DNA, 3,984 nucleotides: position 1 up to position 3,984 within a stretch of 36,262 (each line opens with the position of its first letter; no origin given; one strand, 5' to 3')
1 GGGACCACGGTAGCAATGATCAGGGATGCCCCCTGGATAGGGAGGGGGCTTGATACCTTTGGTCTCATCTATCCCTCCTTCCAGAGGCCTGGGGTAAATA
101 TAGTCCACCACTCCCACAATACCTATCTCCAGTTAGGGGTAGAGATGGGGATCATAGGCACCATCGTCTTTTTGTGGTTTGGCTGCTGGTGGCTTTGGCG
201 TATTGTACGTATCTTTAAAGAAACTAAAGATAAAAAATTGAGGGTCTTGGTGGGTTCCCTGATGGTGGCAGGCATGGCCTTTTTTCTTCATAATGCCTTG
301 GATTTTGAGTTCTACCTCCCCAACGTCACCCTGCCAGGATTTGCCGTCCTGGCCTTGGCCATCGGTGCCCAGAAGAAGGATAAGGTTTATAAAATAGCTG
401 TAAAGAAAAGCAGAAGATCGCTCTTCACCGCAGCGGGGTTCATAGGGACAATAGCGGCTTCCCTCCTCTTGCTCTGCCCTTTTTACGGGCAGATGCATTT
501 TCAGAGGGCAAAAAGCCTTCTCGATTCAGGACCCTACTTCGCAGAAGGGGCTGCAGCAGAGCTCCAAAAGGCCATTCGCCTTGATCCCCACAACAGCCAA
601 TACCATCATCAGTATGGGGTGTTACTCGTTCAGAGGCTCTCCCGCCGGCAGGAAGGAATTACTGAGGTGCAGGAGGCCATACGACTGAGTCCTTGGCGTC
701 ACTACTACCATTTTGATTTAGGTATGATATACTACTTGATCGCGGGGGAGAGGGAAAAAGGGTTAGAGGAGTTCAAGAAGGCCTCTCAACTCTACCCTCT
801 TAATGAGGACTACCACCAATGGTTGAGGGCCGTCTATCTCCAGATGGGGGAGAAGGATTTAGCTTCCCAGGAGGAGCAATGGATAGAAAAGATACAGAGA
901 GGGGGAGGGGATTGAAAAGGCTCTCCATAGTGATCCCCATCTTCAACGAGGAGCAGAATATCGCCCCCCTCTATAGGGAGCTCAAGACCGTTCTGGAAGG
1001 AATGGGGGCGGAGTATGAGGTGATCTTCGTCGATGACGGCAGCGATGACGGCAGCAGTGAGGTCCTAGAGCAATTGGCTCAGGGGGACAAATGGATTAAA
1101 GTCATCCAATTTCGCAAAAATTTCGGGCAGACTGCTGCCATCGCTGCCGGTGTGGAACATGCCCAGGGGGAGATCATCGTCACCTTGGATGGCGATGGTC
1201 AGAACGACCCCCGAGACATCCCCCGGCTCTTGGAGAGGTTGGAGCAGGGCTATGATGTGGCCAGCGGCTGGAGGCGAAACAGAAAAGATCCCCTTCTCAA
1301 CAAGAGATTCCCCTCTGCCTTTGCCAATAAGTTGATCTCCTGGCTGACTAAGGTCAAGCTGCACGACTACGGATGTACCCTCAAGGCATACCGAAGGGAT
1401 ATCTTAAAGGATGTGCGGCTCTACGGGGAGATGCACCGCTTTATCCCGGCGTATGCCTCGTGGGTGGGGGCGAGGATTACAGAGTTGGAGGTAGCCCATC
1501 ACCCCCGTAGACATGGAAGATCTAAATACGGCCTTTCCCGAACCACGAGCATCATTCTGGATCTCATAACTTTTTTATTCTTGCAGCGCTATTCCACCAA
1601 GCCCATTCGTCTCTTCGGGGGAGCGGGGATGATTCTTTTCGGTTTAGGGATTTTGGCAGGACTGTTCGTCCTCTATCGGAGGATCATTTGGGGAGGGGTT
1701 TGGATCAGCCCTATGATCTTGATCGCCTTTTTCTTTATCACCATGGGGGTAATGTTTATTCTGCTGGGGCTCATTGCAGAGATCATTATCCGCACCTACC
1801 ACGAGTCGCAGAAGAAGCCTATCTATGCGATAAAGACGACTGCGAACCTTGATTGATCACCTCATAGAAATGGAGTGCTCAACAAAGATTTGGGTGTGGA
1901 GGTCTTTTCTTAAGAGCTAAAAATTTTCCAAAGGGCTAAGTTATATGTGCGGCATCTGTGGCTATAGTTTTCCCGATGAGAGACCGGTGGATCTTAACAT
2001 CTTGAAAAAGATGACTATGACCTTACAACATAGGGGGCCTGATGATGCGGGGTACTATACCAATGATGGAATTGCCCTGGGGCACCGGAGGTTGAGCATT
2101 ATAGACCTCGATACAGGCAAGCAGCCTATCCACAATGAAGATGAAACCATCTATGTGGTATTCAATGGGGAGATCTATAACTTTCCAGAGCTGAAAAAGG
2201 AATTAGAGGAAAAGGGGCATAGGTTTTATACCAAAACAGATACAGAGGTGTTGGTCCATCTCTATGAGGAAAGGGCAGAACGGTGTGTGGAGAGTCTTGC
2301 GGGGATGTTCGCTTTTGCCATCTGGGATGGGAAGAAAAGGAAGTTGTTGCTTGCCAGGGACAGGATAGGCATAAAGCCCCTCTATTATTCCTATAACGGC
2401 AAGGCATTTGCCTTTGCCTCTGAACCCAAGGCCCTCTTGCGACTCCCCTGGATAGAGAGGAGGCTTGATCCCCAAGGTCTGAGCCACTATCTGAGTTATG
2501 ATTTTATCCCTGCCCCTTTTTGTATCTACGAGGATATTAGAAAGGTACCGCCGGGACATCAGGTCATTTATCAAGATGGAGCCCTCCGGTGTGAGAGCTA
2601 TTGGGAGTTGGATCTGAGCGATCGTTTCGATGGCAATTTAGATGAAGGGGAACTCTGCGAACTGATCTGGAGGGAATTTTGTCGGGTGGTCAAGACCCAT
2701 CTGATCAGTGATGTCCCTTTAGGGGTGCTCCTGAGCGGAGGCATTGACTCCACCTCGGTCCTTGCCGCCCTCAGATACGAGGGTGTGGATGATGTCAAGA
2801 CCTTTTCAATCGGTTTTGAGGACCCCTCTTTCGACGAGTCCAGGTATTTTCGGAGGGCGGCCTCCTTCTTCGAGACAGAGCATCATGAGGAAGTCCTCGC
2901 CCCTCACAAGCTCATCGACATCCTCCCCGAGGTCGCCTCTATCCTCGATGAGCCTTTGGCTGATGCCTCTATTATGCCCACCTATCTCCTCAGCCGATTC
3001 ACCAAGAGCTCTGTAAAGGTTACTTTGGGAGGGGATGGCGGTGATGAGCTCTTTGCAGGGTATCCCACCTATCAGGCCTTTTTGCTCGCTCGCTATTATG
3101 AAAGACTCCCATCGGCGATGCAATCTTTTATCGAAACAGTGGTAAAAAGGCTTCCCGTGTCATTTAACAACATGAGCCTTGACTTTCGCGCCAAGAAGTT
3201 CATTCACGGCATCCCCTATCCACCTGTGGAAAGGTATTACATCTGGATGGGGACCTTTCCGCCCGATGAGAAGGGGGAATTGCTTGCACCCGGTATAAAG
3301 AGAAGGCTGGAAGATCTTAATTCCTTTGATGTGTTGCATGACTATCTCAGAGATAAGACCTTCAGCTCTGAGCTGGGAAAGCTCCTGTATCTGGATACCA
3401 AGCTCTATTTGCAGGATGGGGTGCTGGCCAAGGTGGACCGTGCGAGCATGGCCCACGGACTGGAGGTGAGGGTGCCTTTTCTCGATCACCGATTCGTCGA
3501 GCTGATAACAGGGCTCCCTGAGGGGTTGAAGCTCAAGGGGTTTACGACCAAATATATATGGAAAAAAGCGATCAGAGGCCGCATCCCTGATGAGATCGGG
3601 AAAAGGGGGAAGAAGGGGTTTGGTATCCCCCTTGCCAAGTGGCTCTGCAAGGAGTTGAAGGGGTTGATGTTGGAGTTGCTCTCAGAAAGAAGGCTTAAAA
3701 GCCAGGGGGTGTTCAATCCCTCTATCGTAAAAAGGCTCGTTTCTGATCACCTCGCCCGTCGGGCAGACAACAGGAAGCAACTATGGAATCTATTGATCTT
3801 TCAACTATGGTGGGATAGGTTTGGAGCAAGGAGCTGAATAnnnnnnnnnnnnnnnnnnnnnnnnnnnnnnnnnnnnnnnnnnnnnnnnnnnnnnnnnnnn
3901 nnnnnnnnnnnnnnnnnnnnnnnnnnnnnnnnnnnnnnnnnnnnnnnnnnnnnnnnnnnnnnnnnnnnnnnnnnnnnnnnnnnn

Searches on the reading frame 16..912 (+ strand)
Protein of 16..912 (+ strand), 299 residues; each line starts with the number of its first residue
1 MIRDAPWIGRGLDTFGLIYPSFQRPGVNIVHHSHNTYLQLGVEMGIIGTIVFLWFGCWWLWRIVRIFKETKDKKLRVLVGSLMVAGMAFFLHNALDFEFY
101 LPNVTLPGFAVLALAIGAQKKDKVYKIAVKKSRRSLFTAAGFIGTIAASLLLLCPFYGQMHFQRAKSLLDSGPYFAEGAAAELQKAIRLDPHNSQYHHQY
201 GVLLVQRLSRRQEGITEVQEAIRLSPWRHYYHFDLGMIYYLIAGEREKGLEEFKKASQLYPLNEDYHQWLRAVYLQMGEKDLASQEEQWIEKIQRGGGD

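Call 45: search_protein_families(library=pfam, proteins=[window:16-912:+])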
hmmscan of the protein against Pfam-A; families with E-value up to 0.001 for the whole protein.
window:16-912:+ (299 aa): 4 families
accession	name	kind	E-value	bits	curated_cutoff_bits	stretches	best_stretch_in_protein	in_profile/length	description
PF04932.20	Wzy_C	-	3.9e-09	36.9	31.7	1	1-53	94-149/149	O-Antigen ligase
PF13414.12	TPR_11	-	2.4e-07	30.8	26.8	0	177-204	11-38/42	TPR repeat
PF13431.12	TPR_17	-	9.4e-05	22.8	24.4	0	183-204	2-23/34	Tetratricopeptide repeat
PF14559.12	TPR_19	-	0.00097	19.9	25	0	242-285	3-46/68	Tetratricopeptide repeat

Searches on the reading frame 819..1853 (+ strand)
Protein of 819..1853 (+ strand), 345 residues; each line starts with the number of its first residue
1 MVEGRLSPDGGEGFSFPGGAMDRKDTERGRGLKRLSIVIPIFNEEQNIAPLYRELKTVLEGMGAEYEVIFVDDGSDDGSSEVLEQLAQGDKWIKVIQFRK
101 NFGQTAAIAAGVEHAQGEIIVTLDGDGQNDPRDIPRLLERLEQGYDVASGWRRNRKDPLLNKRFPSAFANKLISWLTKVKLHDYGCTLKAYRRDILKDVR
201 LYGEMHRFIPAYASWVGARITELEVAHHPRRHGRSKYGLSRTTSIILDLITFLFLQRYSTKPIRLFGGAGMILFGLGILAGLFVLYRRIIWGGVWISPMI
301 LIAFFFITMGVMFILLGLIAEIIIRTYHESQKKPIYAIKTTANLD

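Call 45: search_protein_families(library=pfam, proteins=[window:819-1853:+])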
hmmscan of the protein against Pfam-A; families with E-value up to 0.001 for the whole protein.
window:819-1853:+ (345 aa): 3 families
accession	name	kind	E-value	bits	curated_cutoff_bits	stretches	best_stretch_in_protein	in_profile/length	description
PF00535.33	Glycos_transf_2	-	5.2e-36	124.5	23.3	1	36-199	1-167/168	Glycosyl transferase family 2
PF10111.15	Glyco_tranf_2_2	-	4.8e-07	30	27.3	1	36-127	1-92/276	Glycosyltransferase like family 2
PF13641.12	Glyco_tranf_2_3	-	3.3e-06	27.7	27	1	34-150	2-121/230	Glycosyltransferase like family 2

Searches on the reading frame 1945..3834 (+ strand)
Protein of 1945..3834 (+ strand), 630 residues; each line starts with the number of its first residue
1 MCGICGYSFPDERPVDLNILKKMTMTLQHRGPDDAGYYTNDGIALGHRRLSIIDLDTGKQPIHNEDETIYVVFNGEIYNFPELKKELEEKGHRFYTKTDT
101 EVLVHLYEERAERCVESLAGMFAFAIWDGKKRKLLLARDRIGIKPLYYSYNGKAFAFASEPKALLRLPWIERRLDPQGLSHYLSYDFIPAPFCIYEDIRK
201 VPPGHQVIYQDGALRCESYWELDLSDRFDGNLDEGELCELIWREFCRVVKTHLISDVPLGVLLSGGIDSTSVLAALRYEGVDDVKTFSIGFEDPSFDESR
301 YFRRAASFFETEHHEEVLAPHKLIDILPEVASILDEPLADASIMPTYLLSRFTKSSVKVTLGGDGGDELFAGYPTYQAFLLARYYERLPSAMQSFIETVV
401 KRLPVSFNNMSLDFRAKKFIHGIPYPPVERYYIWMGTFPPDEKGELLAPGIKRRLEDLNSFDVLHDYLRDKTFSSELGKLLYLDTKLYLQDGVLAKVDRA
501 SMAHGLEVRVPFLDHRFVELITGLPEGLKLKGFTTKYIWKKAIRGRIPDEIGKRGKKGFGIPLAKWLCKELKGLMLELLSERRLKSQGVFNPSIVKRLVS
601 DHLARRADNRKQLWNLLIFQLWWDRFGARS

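Call 45: search_protein_families(library=pfam, proteins=[window:1945-3834:+])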
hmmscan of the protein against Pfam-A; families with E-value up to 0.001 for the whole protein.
window:1945-3834:+ (630 aa): 4 families
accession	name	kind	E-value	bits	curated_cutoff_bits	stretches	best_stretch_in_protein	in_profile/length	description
PF00733.27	Asn_synthase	-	8.9e-93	312.2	21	1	247-622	8-352/354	Asparagine synthase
PF13537.11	GATase_7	-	5.7e-50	168.9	25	1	47-165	1-122/123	Glutamine amidotransferase domain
PF13522.11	GATase_6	-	1.5e-45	154.8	27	1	32-160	1-130/130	Glutamine amidotransferase domain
PF12481.13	DUF3700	-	3.2e-05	23.9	27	1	67-159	75-170/228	Aluminium induced protein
